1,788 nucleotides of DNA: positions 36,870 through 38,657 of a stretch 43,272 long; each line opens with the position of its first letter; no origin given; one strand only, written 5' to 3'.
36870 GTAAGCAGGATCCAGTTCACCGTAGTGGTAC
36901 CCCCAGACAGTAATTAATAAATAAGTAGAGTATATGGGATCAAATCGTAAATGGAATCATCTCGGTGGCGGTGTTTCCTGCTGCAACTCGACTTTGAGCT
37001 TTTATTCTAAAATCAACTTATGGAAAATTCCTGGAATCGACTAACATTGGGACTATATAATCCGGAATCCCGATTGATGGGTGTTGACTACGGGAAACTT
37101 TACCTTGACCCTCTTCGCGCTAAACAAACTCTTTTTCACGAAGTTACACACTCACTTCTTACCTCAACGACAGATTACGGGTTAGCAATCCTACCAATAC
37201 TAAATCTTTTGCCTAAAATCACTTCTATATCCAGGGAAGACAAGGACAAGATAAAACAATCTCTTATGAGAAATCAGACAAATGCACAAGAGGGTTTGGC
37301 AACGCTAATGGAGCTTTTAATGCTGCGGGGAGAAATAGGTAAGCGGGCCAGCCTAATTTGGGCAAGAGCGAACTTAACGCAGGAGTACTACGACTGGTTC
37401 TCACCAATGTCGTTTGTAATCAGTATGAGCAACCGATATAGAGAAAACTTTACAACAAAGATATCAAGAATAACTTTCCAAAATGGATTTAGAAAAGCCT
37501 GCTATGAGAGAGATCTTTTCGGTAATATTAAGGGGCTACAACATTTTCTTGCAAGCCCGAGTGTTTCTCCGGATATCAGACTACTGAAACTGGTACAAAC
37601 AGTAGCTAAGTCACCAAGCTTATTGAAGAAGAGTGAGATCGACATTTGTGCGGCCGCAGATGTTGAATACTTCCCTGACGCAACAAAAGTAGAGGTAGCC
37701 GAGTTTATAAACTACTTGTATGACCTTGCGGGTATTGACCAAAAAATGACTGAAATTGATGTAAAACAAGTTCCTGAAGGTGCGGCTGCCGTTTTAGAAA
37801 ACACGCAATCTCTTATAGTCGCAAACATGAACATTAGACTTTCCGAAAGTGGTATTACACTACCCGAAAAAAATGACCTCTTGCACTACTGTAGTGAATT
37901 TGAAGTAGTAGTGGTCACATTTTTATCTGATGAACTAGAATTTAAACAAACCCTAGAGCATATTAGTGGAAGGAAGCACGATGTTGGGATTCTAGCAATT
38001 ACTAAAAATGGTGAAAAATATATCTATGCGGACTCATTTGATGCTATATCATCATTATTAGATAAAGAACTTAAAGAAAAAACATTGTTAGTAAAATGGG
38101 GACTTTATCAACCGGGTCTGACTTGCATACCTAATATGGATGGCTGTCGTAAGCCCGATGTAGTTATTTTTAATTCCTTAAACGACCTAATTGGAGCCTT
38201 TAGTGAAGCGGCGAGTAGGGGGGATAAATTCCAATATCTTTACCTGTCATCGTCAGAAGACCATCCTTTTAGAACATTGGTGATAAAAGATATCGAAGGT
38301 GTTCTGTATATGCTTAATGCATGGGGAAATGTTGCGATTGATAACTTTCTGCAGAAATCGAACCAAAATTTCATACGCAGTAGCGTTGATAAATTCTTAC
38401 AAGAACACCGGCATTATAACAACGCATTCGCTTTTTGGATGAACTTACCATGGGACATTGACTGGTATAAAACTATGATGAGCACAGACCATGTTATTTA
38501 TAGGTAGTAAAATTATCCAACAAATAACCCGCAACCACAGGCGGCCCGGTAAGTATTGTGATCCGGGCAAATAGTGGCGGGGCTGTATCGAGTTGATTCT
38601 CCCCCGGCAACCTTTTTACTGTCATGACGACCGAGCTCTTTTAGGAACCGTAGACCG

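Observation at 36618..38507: Candidate undescribed conflict system: trypco2-like small protein plus a 495-aa HExxH protein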

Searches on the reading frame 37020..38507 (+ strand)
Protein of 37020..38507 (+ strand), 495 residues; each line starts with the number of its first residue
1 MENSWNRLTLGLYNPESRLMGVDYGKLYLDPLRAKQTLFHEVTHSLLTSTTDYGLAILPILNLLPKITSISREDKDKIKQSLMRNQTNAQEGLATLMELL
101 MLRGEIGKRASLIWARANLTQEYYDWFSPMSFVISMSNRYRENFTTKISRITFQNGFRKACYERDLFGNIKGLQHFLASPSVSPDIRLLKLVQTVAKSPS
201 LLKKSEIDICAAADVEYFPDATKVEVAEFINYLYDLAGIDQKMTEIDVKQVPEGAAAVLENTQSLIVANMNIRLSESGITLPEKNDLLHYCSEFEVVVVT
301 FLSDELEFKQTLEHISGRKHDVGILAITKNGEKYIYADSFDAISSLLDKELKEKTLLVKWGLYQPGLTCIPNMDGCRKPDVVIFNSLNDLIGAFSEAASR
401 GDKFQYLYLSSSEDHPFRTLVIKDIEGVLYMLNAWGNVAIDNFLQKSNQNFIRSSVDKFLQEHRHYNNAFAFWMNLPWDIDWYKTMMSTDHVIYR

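Call 3: search_protein_families(library=pfam, proteins=[window:37020-38507:+], max_evalue=1)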
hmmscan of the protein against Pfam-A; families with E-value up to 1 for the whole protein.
window:37020-38507:+ (495 aa): 0 families

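Call 4: search_protein_families(library=padloc, proteins=[window:37020-38507:+], max_evalue=1)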
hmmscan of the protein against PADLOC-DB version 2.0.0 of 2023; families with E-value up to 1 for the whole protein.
window:37020-38507:+ (495 aa): 0 families

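Call 5: search_protein_families(library=ncbifam, proteins=[window:37020-38507:+], max_evalue=1)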
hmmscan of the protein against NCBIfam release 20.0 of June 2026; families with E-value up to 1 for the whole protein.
window:37020-38507:+ (495 aa): 0 families

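Call 6: find_homologous_proteins(query=window:37020-38507:+, max_evalue=0.001)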
Query window:37020-38507:+ (495 aa): 12 proteins with E <= 0.001 among 8000 candidates.
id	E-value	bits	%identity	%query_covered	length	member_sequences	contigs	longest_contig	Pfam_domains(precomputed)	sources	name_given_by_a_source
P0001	0.0e+0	1125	100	100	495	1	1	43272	-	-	-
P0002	1.7e-120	421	42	98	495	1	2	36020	-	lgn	-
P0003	1.7e-115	405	39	100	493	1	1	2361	-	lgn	-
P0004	2.4e-113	398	38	100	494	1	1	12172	-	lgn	-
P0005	1.9e-112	395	39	100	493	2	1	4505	-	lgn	-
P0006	8.4e-110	386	38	100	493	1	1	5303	-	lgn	-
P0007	3.3e-99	351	35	98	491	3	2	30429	-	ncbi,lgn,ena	-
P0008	5.5e-93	330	33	99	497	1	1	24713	-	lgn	-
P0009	5.4e-84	301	34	100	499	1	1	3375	-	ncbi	-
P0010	2.4e-67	246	32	100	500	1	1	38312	-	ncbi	-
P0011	3.8e-67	245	30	98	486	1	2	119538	-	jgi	jgi:hypothetical protein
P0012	1.2e-66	244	31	98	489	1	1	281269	-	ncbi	-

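Call 8: find_encoding_contigs(protein=P0002, flank=6000, max_places=2)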
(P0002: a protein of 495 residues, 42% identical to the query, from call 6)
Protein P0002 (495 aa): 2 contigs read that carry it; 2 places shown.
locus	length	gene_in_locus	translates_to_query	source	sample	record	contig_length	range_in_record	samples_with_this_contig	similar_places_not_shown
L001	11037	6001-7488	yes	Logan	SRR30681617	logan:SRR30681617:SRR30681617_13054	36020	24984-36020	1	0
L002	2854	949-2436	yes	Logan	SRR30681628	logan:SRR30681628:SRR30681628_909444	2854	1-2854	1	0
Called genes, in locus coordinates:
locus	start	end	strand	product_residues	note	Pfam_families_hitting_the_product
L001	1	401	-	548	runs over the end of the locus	PF00239:Resolvase, PF07508:Recombinase, PF13408:Zn_ribbon_recom (weak)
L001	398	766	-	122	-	-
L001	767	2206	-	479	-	-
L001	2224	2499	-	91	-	PF18903:DUF5659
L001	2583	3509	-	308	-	-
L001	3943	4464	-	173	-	-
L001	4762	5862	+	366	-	-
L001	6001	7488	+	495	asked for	-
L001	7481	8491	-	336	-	-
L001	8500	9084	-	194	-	-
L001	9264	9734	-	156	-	-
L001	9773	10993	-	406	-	-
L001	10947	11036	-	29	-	?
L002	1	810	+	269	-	?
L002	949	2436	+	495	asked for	-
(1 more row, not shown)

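Call 9: find_encoding_contigs(protein=P0007, flank=6000, max_places=2)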
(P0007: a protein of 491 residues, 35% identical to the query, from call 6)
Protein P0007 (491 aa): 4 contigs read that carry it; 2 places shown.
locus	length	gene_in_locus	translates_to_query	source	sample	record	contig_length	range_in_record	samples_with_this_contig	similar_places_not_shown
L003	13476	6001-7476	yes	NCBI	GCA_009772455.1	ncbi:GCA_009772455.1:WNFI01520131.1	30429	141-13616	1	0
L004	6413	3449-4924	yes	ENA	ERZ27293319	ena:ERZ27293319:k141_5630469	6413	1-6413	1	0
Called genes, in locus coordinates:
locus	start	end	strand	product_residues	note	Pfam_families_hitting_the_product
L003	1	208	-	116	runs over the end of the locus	?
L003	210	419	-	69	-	-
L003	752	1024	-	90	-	-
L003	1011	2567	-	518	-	PF09664:DUF2399 (weak), PF21180:TOP6A-Spo11_Toprim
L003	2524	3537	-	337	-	PF02518:HATPase_c (weak), PF13589:HATPase_c_3 (weak)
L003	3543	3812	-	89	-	PF18903:DUF5659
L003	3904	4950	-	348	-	-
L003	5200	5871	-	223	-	PF00239:Resolvase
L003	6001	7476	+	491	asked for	-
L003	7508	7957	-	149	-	-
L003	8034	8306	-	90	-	PF01381:HTH_3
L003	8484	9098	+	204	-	PF11611:DUF4352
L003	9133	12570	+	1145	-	-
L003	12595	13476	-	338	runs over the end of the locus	-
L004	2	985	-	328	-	?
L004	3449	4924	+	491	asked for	-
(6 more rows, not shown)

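Call 10: find_encoding_contigs(protein=P0012, flank=6000, max_places=2)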
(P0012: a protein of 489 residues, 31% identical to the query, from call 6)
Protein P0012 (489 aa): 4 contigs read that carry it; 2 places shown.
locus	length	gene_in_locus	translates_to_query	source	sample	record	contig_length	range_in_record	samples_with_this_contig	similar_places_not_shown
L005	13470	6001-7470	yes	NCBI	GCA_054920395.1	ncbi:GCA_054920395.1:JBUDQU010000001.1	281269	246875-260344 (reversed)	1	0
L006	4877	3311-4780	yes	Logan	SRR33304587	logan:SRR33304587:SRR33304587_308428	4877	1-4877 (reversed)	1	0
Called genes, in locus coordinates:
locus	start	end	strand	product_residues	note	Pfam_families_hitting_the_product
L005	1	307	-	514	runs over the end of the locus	PF00239:Resolvase, PF07508:Recombinase, PF13408:Zn_ribbon_recom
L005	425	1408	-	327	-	PF13814:Replic_Relax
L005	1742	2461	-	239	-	PF04492:Phage_rep_O (weak), PF13730:HTH_36, PF00392:GntR, PF01047:MarR (faint), PF21984:DnaD_N (faint), PF13545:HTH_Crp_2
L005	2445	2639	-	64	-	-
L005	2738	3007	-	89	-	-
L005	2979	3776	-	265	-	-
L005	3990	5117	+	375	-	PF01326:PPDK_N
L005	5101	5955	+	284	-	PF01326:PPDK_N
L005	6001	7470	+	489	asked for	-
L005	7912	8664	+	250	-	-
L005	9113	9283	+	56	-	-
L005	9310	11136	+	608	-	PF03485:Arg_tRNA_synt_N, PF00750:tRNA-synt_1d, PF05746:DALR_1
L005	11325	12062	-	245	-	PF00702:Hydrolase, PF13419:HAD_2, PF13242:Hydrolase_like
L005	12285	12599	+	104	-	-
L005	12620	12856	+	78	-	PF12732:YtxH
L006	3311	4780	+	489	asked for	-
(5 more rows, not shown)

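Call 16: find_encoding_contigs(protein=P0008, flank=6000, max_places=1)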
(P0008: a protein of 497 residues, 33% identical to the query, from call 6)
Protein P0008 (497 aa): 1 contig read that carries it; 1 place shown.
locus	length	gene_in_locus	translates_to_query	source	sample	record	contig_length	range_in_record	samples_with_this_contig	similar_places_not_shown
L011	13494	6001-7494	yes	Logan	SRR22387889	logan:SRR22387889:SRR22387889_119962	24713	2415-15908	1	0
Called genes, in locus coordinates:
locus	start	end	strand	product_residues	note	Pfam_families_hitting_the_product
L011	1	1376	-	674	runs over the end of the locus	-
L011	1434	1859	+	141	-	-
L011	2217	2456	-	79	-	PF13560:HTH_31, PF01381:HTH_3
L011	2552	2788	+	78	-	-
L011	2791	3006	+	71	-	-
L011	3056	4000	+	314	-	PF13379:NMT1_2, PF09084:NMT1, PF12974:Phosphonate-bd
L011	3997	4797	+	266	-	PF00528:BPD_transp_1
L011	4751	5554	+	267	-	PF00005:ABC_tran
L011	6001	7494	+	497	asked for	-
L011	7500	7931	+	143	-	-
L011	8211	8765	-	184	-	PF00293:NUDIX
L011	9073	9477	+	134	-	-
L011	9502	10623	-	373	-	PF01476:LysM, PF23473:LysM3_LYK4_5 (weak), PF01476:LysM, PF01551:Peptidase_M23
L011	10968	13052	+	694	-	PF00580:UvrD-helicase, PF13245:AAA_19, PF13604:AAA_30 (faint), PF01443:Viral_helicase1 (faint), PF13361:UvrD_C, PF13538:UvrD_C_2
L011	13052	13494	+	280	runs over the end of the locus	PF00398:RrnaAD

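Call 17: find_encoding_contigs(protein=P0010, flank=6000, max_places=1)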
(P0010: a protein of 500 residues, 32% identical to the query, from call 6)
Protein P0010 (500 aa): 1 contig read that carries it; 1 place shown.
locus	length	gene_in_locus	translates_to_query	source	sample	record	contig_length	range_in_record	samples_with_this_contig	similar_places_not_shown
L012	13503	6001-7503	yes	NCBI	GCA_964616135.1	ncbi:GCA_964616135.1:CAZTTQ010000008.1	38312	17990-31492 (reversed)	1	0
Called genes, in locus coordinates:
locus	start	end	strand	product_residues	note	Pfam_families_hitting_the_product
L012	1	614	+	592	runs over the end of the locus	PF03717:PBP_dimer, PF00905:Transpeptidase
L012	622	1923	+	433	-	PF08245:Mur_ligase_M, PF02875:Mur_ligase_C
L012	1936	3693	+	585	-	-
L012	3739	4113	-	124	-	-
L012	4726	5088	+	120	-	-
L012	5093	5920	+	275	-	-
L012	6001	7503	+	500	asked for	-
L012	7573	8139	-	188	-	PF11611:DUF4352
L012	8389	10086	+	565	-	PF00239:Resolvase, PF07508:Recombinase (weak), PF13408:Zn_ribbon_recom (weak)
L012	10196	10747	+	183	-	PF25832:Fn3_SaeA_2nd (weak)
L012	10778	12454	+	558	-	PF00999:Na_H_Exchanger, PF02254:TrkA_N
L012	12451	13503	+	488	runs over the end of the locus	PF07228:SpoIIE (faint)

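Call 18: find_encoding_contigs(protein=P0011, flank=6000, max_places=1)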
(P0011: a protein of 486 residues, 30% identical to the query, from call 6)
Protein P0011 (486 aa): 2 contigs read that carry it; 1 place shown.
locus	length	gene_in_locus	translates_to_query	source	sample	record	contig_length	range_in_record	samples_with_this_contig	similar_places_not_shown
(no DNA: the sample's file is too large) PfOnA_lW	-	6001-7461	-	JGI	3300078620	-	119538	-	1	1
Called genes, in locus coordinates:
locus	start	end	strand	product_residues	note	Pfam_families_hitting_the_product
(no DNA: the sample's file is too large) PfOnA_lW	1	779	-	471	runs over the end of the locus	-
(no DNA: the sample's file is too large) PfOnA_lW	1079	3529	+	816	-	PF01138:RNase_PH, PF00013:KH_1 (weak), PF00575:S1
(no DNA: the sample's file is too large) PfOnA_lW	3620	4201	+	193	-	-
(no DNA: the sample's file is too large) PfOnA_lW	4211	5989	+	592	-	PF03023:MurJ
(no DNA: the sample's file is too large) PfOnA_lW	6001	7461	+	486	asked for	-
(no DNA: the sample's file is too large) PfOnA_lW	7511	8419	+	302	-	-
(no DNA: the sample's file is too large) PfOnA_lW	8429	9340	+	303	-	PF21694:DNA_pol3_delta_C (weak)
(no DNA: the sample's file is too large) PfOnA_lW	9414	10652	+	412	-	-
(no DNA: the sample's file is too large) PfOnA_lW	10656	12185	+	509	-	PF02557:VanY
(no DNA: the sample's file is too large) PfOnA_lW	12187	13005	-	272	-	PF00565:SNase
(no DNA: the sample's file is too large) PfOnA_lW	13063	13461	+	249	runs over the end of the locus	PF00561:Abhydrolase_1, PF00975:Thioesterase (faint), PF12146:Hydrolase_4, PF12697:Abhydrolase_6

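Call 19: find_encoding_contigs(protein=P0004, flank=6000, max_places=1)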
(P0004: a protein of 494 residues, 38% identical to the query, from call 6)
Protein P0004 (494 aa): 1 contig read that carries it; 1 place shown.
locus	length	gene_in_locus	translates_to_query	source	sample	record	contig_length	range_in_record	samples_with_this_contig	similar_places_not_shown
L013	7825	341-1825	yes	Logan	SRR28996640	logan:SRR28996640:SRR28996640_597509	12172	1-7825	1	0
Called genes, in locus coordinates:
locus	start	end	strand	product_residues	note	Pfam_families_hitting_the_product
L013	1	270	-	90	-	?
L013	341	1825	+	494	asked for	-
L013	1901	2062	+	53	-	-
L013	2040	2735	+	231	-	PF12002:MgsA_C (weak)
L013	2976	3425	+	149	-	-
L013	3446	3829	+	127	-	PF20586:DUF6788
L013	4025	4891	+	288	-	-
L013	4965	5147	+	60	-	-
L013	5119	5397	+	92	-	PF18903:DUF5659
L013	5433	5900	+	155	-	PF00239:Resolvase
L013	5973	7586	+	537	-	PF00239:Resolvase, PF07508:Recombinase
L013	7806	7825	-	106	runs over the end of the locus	-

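Call 23: search_solved_structures(query=A1, max_evalue=10, show_alignments=3)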
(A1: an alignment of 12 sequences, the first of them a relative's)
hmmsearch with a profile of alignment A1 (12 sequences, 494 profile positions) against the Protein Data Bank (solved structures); distinct sequences matched with E-value up to 10: 85 (the best 60 are shown).
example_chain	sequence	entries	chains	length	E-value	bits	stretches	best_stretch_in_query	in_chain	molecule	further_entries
4xhp_A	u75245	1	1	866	0.0015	20.4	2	302-370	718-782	ParM hybrid fusion protein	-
4ozs_A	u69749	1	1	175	0.017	16.9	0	364-389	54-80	Alpha solenoid protein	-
1eet_A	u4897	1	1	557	0.25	13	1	363-391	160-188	HIV-1 REVERSE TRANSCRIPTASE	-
1ikw_A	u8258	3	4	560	0.25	13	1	363-391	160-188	POL POLYPROTEIN | Reverse transcriptase/ribonuclease H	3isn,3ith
1ikv_A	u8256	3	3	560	0.25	13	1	363-391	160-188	POL POLYPROTEIN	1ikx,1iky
6waz_A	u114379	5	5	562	0.26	12.9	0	363-391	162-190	Reverse transcriptase/ribonuclease H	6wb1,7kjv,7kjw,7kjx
2ykn_A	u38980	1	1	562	0.26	12.9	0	363-391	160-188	REVERSE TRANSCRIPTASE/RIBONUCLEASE H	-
2ykm_A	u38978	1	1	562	0.26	12.9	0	363-391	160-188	REVERSE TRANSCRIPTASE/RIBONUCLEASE H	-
6b19_A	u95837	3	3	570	0.27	12.9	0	363-391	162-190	reverse transcriptase p66 subunit | Reverse transcriptase/ribonuclease H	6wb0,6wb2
1j5o_A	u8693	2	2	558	0.29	12.8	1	363-391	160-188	Reverse transcriptase | REVERSE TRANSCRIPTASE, SUBUNIT P66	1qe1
3kle_A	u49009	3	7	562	0.37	12.4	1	363-391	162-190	Reverse transcriptase/ribonuclease H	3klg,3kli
2i5j_A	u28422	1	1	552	0.37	12.4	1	363-391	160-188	Reverse transcriptase/ribonuclease H P66 subunit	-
1hys_A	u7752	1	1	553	0.37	12.4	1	363-391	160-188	HIV-1 REVERSE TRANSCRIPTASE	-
3klh_A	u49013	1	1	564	0.38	12.4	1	363-391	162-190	Reverse transcriptase/ribonuclease H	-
1hvu_A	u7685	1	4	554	0.38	12.4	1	363-391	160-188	PROTEIN (HIV-1 REVERSE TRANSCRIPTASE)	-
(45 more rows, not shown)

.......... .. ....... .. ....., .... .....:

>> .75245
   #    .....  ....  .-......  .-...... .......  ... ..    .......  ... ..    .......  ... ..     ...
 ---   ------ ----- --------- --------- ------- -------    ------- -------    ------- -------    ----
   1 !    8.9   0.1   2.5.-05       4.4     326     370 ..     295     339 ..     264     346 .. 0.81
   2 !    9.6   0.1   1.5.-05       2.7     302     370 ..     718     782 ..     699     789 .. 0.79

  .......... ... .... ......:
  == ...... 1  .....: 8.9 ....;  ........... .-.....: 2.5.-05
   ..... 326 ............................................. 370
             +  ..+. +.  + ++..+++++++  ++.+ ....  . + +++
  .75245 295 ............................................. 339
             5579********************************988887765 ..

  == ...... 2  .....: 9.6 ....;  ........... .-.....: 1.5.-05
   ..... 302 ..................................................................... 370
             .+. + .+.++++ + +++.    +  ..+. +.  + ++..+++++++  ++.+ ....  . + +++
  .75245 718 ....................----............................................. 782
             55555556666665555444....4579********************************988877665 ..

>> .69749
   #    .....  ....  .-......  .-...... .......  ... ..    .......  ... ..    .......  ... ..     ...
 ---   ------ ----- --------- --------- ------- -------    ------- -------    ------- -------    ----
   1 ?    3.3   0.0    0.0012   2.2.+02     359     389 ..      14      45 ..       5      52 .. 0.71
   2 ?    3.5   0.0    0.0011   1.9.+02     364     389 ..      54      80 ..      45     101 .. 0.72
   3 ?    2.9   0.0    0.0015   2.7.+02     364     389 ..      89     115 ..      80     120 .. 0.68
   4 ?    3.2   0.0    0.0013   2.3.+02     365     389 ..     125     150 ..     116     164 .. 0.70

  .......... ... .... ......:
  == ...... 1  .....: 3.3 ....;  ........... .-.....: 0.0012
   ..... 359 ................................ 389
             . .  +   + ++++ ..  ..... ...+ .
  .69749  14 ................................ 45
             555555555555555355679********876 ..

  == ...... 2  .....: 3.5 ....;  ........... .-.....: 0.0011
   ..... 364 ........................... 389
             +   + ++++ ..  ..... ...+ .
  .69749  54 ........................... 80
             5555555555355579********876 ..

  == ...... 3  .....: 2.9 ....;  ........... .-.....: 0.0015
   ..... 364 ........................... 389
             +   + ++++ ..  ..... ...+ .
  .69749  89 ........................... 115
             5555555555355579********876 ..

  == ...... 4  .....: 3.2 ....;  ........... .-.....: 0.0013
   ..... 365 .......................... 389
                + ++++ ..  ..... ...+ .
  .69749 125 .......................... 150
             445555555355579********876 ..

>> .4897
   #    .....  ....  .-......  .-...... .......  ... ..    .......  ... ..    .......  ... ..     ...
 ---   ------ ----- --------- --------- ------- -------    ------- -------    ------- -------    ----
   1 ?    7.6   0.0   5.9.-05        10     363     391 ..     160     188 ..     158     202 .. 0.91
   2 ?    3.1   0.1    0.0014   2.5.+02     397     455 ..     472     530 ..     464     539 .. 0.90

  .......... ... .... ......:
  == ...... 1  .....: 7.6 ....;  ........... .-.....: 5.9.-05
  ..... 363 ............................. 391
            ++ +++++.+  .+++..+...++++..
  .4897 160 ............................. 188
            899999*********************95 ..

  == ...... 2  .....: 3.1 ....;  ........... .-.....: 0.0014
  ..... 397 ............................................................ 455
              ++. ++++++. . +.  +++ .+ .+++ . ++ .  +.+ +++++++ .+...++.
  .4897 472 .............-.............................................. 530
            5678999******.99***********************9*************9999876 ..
